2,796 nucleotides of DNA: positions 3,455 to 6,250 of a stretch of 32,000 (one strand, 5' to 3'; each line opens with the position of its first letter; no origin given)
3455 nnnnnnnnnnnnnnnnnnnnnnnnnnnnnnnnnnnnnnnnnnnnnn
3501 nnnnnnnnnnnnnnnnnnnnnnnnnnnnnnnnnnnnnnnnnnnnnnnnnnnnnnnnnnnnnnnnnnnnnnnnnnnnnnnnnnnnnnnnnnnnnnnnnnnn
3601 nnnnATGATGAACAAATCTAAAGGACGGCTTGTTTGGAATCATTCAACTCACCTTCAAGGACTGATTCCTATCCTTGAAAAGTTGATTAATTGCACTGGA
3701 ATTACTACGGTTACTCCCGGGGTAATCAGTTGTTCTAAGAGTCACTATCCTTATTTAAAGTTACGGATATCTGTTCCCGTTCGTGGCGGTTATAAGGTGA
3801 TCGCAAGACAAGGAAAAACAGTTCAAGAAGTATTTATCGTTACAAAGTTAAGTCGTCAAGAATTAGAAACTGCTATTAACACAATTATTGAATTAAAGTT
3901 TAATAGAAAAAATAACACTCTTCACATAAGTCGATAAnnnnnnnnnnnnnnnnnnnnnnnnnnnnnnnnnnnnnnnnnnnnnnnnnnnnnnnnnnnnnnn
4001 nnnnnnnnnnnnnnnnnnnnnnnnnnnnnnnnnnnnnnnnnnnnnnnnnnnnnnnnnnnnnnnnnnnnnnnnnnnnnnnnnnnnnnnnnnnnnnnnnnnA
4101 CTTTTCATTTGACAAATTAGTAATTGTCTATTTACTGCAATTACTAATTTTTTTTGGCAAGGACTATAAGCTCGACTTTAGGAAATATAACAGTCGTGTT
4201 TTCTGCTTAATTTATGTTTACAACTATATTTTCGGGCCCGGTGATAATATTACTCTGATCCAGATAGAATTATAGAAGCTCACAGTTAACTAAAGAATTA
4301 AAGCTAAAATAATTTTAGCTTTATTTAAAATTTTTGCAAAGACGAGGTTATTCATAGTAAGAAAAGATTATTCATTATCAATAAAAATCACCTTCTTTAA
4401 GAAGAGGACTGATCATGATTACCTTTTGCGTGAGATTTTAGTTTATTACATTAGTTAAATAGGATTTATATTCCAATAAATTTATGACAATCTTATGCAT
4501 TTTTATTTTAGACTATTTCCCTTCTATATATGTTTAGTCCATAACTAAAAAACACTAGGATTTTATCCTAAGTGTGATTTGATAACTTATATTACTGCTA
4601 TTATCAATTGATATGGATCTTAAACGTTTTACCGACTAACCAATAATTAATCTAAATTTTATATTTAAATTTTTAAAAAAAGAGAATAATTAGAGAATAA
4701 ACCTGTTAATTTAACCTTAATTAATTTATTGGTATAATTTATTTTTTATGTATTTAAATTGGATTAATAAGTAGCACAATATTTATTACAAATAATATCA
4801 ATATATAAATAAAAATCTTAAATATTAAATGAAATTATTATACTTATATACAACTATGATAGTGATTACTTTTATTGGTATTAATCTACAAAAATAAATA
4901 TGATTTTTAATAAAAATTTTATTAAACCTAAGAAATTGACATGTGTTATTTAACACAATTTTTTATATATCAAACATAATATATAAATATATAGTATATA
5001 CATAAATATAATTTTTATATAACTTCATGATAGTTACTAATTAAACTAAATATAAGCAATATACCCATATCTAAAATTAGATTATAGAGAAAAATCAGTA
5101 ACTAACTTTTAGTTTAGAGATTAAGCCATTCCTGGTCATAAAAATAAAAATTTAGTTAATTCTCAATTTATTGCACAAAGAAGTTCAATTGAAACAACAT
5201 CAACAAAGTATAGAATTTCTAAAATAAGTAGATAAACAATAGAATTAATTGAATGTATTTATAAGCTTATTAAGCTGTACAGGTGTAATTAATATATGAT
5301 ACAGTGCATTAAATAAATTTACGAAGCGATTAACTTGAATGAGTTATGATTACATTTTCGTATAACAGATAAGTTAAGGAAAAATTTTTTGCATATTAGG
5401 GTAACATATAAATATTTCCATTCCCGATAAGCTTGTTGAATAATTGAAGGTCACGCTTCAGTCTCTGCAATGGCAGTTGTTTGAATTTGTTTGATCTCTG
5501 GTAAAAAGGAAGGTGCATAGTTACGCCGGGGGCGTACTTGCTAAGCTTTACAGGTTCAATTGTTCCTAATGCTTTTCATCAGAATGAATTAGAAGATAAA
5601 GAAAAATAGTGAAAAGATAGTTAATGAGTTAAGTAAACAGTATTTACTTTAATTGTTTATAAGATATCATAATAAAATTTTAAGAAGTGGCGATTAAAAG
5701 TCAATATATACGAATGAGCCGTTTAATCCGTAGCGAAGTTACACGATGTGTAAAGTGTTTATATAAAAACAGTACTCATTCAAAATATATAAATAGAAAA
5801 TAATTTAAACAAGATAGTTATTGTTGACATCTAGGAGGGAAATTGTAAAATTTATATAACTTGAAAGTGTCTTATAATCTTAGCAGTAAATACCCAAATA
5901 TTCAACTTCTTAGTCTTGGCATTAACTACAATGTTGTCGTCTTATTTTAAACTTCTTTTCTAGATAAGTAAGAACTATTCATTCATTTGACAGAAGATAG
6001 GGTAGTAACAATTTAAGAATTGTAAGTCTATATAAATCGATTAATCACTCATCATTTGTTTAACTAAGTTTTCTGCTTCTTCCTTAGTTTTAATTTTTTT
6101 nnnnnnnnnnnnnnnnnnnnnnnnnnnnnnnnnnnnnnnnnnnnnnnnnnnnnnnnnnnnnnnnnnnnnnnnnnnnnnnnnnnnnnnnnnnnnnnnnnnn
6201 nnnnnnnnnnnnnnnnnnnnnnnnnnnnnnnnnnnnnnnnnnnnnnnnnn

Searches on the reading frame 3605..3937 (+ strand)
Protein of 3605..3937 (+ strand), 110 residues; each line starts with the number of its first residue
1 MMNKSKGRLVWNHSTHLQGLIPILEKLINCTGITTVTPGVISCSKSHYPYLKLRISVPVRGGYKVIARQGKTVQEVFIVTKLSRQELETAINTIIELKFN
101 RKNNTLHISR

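Call 49: find_homologous_proteins(query=window:3605-3937:+, max_evalue=1e-20)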
Query window:3605-3937:+ (110 aa): 968 proteins with E <= 1e-20 among 984 candidates; the best 120 are listed.
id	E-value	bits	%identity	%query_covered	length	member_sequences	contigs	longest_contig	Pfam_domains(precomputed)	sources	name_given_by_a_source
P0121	4.4e-65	234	99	100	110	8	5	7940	PF09876.15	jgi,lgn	jgi:hypothetical protein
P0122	3.2e-57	209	90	99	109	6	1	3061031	PF09876.15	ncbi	ncbi:MAG: DUF2103 domain-containing protein [cyanobacterium endosymbiont of Rhopalodia yunnanensis]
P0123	3.8e-51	189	93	86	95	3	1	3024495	PF09876.15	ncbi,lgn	ncbi:MAG: DUF2103 domain-containing protein [cyanobacterium endosymbiont of Rhopalodia sterrenbergii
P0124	2.2e-49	184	90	85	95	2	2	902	PF09876.15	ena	-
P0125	2.7e-47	177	89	86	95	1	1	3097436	PF09876.15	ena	-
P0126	4.6e-47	176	91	85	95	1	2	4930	PF09876.15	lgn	-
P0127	3.2e-46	174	89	85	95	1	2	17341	PF09876.15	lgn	-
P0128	2.5e-43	164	83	86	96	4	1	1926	PF09876.15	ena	-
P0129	3.5e-42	161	80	86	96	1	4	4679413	PF09876.15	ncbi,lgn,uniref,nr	ncbi:conserved hypothetical protein [Rippkaea orientalis PCC 8801]|uniref:Metal-binding protein n=1 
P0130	1.2e-41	159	77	86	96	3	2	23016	PF09876.15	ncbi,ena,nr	ncbi:MAG: DUF2103 domain-containing protein [Crocosphaera sp.]|nr:DUF2103 domain-containing protein 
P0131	4.7e-41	157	77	86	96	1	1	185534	PF09876.15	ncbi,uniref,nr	ncbi:DUF2103 domain-containing protein [Crocosphaera sp. XPORK-15E]|uniref:DUF2103 domain-containing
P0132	4.8e-41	157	76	86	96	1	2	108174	PF09876.15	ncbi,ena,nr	ncbi:MAG: DUF2103 domain-containing protein [Crocosphaera sp.]|nr:DUF2103 domain-containing protein 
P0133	2.6e-40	155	77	86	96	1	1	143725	PF09876.15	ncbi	-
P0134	2.7e-40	155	76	86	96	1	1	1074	PF09876.15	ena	-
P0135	3.3e-40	154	75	88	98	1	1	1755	PF09876.15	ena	-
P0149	9.6e-39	150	73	86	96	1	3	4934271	PF09876.15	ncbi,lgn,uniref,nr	ncbi:unknown [Crocosphaera subtropica ATCC 51142]|uniref:Metal-binding protein n=1 Tax=Crocosphaera 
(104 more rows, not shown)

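Call 50: find_encoding_contigs(protein=P0129, flank=8000, max_places=1)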
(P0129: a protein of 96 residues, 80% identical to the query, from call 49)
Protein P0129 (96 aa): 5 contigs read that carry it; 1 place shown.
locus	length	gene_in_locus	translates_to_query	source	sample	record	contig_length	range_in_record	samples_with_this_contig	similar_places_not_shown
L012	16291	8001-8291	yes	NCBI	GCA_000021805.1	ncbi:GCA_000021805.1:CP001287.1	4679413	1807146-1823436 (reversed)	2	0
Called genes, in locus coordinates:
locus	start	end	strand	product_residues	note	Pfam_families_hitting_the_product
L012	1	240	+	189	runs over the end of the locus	PF00466:Ribosomal_L10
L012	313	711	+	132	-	PF16320:Ribosomal_L12_N, PF00542:Ribosomal_L12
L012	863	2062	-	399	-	PF00535:Glycos_transf_2, PF13174:TPR_6 (faint), PF00515:TPR_1 (weak), PF13431:TPR_17 (weak), PF14559:TPR_19, PF13181:TPR_8 (weak), PF13424:TPR_12, PF13414:TPR_11 (weak), +8 more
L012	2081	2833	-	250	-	PF11209:LmeA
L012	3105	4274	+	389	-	PF00762:Ferrochelatase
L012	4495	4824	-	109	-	PF02694:UPF0060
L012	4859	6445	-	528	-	-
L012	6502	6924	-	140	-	-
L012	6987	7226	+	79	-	PF01809:YidD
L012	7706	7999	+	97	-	PF02617:ClpS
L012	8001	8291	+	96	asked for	PF09876:DUF2103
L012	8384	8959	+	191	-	PF05685:Uma2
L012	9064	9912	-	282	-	-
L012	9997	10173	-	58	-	PF02416:TatA_B_E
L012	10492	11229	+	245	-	PF05996:Fe_bilin_red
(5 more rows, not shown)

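Call 51: find_encoding_contigs(protein=P0149, flank=8000, max_places=1)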
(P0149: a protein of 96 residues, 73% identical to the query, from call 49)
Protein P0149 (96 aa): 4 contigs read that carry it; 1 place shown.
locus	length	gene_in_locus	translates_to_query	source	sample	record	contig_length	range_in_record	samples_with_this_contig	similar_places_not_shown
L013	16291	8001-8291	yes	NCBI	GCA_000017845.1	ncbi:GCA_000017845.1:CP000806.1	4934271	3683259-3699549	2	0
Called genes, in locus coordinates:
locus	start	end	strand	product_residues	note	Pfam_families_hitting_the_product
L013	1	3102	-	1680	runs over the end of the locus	PF02743:dCache_1, PF00989:PAS, PF13426:PAS_9, PF08447:PAS_3, PF13426:PAS_9, PF00989:PAS, PF08448:PAS_4, PF00989:PAS, +19 more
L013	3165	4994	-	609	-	PF00072:Response_reg, PF21695:GlnR_1st (faint), PF23198:PDE8A_N (faint), PF00486:Trans_reg_C, PF01627:Hpt, PF00072:Response_reg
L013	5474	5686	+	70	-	-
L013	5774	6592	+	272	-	PF00805:Pentapeptide, PF13576:Pentapeptide_3 (faint), PF00805:Pentapeptide, PF13599:Pentapeptide_4, PF00805:Pentapeptide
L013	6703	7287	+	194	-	PF00805:Pentapeptide, PF13599:Pentapeptide_4, PF00805:Pentapeptide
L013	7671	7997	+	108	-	PF02617:ClpS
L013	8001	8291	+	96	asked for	PF09876:DUF2103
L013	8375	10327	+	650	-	PF13576:Pentapeptide_3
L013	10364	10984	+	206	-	PF05685:Uma2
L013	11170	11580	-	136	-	-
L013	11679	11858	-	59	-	PF02416:TatA_B_E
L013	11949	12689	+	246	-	PF05996:Fe_bilin_red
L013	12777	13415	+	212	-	PF04755:PAP_fibrillin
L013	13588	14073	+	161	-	PF00502:Phycobilisome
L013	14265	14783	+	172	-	-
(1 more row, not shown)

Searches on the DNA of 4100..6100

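Call 45: search_rna_families(source=window, start=4100, end=6100, threshold=evalue, max_evalue=1)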
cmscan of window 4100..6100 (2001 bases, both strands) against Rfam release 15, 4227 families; matches with E-value up to 1: 0.
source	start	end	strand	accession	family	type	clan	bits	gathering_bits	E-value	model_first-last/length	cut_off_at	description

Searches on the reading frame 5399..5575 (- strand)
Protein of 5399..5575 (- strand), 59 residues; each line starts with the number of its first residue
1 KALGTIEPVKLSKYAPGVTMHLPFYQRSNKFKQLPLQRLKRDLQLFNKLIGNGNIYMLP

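Call 72: search_protein_representatives(protein=window:5399-5575:-)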
Query: 59 residues. Proteins with E-value up to 0.001 (for the whole library): 1; up to 1e-10: 0; up to 1e-30: 0. The best 1 are listed.
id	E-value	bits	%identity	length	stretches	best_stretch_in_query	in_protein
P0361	6.9e-09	51.4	32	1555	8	8-35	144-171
